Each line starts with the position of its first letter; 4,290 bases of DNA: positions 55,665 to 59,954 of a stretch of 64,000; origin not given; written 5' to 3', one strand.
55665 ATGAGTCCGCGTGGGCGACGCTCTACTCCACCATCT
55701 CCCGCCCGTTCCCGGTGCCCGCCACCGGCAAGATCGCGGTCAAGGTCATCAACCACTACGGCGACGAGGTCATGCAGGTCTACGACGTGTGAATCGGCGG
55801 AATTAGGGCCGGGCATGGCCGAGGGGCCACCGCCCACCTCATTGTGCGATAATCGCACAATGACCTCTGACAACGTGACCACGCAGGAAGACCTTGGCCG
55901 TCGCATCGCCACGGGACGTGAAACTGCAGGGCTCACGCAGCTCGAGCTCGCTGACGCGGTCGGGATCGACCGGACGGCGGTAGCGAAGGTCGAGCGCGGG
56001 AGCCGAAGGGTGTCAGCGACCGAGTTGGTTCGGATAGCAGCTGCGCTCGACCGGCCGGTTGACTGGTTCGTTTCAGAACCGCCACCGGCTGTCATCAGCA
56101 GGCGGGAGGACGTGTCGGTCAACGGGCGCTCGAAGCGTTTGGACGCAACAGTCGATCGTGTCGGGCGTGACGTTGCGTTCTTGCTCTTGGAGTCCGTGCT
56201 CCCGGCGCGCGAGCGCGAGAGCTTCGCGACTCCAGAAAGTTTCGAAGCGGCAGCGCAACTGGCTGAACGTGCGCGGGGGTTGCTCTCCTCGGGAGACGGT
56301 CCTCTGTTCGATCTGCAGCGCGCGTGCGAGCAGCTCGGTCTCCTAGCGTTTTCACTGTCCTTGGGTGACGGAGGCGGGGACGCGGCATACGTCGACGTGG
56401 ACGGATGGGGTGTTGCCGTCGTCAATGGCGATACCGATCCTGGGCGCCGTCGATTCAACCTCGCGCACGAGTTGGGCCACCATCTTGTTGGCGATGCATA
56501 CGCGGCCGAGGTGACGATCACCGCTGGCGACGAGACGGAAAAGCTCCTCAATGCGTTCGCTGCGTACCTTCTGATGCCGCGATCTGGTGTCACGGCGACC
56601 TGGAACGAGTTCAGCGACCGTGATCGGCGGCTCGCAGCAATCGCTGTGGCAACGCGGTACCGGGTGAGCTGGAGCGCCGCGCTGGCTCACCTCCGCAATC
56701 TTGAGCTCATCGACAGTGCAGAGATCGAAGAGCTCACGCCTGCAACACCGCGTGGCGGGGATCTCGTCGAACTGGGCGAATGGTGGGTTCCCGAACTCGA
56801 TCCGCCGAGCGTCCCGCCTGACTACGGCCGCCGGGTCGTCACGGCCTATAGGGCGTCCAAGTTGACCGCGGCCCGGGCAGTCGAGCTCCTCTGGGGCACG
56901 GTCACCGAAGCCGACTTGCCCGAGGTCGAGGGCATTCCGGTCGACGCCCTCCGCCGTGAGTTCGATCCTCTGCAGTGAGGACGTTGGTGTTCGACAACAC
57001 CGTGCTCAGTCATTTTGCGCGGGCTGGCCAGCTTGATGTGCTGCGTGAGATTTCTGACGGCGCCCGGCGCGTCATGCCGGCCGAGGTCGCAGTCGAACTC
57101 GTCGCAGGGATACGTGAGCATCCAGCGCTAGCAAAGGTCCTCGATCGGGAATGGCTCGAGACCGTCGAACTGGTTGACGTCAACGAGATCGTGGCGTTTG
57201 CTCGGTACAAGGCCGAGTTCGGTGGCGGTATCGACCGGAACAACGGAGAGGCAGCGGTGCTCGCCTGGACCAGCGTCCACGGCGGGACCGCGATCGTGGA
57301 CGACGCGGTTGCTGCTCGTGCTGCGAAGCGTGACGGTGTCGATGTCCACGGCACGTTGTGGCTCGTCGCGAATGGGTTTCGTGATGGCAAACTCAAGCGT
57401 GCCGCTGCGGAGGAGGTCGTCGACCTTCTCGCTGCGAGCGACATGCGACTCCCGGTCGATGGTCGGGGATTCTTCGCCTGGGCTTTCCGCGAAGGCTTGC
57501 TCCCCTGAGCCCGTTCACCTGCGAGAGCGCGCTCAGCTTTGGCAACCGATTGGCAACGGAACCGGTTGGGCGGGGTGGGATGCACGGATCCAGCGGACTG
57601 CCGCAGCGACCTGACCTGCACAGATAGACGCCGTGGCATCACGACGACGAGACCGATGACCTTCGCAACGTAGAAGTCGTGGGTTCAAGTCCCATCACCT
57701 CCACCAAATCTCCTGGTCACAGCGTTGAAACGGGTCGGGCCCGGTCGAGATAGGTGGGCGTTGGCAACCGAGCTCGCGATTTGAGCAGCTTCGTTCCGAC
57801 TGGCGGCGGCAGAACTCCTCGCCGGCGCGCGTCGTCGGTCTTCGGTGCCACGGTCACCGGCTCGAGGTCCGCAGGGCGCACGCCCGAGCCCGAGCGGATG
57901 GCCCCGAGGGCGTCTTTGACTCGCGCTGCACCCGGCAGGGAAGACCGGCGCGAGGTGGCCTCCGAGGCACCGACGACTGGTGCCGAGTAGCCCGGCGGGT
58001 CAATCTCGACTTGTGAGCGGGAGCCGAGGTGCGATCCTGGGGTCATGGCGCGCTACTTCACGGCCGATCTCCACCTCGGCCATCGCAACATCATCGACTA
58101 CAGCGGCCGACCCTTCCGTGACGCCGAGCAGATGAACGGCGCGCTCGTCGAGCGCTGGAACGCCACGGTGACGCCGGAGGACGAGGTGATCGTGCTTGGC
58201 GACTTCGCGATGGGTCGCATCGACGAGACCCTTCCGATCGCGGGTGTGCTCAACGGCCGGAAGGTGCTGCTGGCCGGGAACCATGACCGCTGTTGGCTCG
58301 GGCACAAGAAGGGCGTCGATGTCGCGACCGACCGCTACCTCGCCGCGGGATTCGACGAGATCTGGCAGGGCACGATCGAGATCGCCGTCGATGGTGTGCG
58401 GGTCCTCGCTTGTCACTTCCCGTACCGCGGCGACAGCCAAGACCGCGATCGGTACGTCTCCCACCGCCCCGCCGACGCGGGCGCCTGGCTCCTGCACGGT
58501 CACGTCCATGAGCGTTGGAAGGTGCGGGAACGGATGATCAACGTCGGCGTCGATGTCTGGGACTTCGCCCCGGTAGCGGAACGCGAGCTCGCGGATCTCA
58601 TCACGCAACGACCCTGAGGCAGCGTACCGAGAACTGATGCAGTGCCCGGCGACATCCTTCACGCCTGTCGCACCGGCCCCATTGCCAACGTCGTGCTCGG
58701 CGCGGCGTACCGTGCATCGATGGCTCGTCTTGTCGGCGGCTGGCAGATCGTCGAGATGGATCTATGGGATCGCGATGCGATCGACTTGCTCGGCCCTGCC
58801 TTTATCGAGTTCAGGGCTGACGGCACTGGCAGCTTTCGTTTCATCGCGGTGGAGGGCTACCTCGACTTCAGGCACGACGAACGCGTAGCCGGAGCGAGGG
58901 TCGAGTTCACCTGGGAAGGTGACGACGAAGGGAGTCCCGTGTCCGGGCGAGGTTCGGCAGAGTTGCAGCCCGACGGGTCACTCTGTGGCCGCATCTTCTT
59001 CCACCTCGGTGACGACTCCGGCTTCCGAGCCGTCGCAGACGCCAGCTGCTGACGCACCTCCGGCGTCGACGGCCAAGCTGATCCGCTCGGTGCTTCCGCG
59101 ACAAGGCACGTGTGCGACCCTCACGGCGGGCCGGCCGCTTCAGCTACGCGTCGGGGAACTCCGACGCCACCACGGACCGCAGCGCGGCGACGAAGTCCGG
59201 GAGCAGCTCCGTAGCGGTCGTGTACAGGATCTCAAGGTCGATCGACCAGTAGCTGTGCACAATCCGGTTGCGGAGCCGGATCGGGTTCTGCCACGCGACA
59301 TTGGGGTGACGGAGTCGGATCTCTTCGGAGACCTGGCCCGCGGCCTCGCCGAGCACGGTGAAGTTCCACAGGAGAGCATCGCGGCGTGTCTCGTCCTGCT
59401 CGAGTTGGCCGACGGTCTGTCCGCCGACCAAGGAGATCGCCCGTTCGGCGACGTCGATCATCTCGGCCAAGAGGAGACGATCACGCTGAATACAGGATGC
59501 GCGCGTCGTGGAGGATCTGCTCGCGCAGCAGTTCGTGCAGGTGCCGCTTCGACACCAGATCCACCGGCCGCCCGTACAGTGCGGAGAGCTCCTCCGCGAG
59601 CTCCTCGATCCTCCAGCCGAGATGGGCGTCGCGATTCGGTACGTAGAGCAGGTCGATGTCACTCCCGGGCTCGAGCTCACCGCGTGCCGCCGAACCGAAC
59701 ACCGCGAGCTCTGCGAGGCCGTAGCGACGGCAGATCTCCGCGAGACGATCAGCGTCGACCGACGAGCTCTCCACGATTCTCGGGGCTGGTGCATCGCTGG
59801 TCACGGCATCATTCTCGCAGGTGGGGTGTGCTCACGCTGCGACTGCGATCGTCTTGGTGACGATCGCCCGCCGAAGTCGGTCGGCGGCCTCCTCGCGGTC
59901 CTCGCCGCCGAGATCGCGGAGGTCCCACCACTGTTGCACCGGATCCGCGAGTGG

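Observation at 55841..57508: Xre-ImmA fusion with a PIN-like partner, a perfect operator palindrome over its own start codon, and a probable leaderless transcript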

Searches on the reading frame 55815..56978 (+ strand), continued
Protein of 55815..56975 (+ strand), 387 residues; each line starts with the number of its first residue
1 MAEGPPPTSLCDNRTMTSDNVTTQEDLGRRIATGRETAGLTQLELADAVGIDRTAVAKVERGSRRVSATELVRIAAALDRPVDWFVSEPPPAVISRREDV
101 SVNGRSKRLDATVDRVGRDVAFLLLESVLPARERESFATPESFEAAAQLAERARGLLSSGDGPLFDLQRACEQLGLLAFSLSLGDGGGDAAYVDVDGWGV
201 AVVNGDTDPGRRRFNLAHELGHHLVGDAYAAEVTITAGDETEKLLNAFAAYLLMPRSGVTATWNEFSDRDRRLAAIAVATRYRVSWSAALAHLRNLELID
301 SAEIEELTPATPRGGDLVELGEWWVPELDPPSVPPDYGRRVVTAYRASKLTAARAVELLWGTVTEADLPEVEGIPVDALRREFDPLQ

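Call 65: fold_search(model_id=the predicted structure, library=pdb)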
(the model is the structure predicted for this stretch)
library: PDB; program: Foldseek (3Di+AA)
matches with E <= 10: 500; with E <= 0.001: 6
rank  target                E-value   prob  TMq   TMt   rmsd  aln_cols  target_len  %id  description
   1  2b5a_B                3.1e-04  1.00  0.16  0.79   0.9        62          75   40  C.BclI, Control Element of the BclI Restriction-Modification System (released 2006-01-03)
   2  2b5a_A                3.4e-04  1.00  0.16  0.76   4.3        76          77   34  C.BclI, Control Element of the BclI Restriction-Modification System (released 2006-01-03)
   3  3dti                  3.8e-04  1.00  0.33  0.48   4.4       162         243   28  Crystal structure of the IRRE protein, a central regulator of DNA damage repair in deinococcaceae (released 2009-02-10)
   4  8sln_A                4.7e-04  1.00  0.31  0.46   4.3       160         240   28  Crystal structure of Deinococcus geothermalis PprI complexed with ssDNA (released 2024-03-13)
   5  3dte                  5.2e-04  1.00  0.33  0.47   4.3       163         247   28  Crystal structure of the IRRE protein, a central regulator of DNA damage repair in deinococcaceae (released 2009-02-10)
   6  2b5a_C                6.0e-04  1.00  0.16  0.77   1.0        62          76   40  C.BclI, Control Element of the BclI Restriction-Modification System (released 2006-01-03)
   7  7t5t                  2.2e-03  1.00  0.28  0.36   7.6       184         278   21  Structure of Thauera sp. K11 CapP (released 2022-09-14)
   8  3u3w_A                2.2e-03  0.98  0.21  0.25  16.1       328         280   16  Crystal Structure of Bacillus thuringiensis PlcR in complex with the peptide PapR7 and DNA (released 2013-01-09)
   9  1y7y_B                2.3e-03  1.00  0.17  0.90   0.7        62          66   37  High-resolution crystal structure of the restriction-modification controller protein C.AhdI from Aeromonas hydrophila (released 2005-02-22)
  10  8slm                  3.9e-03  1.00  0.29  0.42   5.0       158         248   28  Crystal structure of Deinococcus geothermalis PprI (released 2024-03-13)
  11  6qer_D                4.1e-03  0.94  0.16  0.20  17.4       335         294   14  Apo Form Of ComR From S. Thermophilus in space group C2 (released 2019-02-20)
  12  1y7y_A                4.3e-03  1.00  0.17  0.87   0.7        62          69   37  High-resolution crystal structure of the restriction-modification controller protein C.AhdI from Aeromonas hydrophila (released 2005-02-22)
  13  5w4n_A                5.2e-03  0.89  0.17  0.21  16.4       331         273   14  Crystal structure of Streptococcus dysgalactiae SHP pheromone receptor Rgg2(C45S) (released 2017-10-25)
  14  1b0n_A                5.7e-03  1.00  0.18  0.58   5.2        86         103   26  SINR PROTEIN/SINI PROTEIN COMPLEX (released 1999-01-13)
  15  5w4m_A                5.7e-03  0.90  0.18  0.22  16.1       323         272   15  Crystal structure of Streptococcus dysgalactiae SHP pheromone receptor Rgg2(C45S) (released 2017-10-25)
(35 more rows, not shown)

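Call 76: search_protein_families(library=pfam, proteins=[L015:6071-6400:+, L015:6422-7546:+], max_evalue=0.001)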
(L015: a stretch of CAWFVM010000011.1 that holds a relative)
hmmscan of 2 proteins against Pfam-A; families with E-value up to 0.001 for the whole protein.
L015:6071-6400:+ (109 aa): 1 family
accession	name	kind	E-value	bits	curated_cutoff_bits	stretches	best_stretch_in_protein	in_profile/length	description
PF05015.19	HigB-like_toxin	-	0.00021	22.2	27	1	5-85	3-83/91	RelE-like toxin of type II toxin-antitoxin system HigB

L015:6422-7546:+ (374 aa): 6 families
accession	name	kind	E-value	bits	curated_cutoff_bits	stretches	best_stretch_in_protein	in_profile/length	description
PF01381.28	HTH_3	-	1.2e-10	41.6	23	1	27-76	1-50/55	Helix-turn-helix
PF06114.19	Peptidase_M78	-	1.9e-08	34.6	22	1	261-346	37-122/123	IrrE N-terminal-like domain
PF13412.12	HTH_24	-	8.5e-08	32.1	21.9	1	25-56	7-38/48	Winged helix-turn-helix DNA-binding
PF13560.12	HTH_31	-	7e-07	29.9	27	1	24-82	3-62/64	Helix-turn-helix domain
PF13443.12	HTH_26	-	6.9e-06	26.7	22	1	27-68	2-44/63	Cro/C1-type HTH DNA-binding domain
PF12802.13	MarR_2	-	0.00018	22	27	0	26-57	10-42/61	MarR family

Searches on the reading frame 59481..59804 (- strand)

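Call 76: search_protein_families(library=pfam, proteins=[window:59481-59804:-], max_evalue=0.001)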
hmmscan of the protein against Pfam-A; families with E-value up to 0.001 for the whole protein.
window:59481-59804:- (107 aa): 2 families
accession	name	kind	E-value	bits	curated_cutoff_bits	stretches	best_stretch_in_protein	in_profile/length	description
PF01909.29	NTP_transf_2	-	5.3e-14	52.8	21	1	21-104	4-92/93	Nucleotidyltransferase domain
PF18765.7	Polbeta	-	2.3e-12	47.3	26.9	1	21-106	3-89/93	Polymerase beta, Nucleotidyltransferase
